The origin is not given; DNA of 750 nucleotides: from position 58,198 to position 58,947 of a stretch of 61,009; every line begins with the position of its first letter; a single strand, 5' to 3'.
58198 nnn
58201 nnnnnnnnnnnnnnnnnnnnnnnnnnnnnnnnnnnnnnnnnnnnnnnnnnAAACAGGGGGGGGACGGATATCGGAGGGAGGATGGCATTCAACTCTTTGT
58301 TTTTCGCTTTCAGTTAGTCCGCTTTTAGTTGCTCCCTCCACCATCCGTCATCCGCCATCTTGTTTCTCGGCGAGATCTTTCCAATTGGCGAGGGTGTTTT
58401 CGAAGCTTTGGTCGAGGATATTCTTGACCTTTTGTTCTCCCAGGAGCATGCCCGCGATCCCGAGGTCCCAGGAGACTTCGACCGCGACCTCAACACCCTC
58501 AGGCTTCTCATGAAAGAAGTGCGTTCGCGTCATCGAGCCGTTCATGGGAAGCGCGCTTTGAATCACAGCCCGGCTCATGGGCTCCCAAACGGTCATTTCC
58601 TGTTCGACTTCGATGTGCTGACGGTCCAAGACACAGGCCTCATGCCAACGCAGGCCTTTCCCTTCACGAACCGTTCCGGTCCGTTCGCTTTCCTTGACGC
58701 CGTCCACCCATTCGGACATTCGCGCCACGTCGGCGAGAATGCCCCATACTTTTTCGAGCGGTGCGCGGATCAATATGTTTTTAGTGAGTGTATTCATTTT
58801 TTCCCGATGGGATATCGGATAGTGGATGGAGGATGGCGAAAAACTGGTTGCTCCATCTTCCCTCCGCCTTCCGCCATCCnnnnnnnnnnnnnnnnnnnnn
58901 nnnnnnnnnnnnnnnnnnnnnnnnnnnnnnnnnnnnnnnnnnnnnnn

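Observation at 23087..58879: GGATGG-word palindromic element present both intergenically and inserted in-frame in coding sequences (RPE-like)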

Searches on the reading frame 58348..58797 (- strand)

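Call 14: search_protein_families(library=pfam, proteins=[window:58348-58797:-])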
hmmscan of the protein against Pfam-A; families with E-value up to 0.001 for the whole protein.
window:58348-58797:- (149 aa): 2 families
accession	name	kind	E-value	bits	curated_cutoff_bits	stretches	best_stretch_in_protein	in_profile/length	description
PF10604.15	Polyketide_cyc2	-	2.7e-10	41.1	27.4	1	1-143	1-141/142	Polyketide cyclase / dehydrase and lipid transport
PF03364.25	Polyketide_cyc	-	2.6e-05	24.9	23.4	1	10-66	1-56/126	Polyketide cyclase / dehydrase and lipid transport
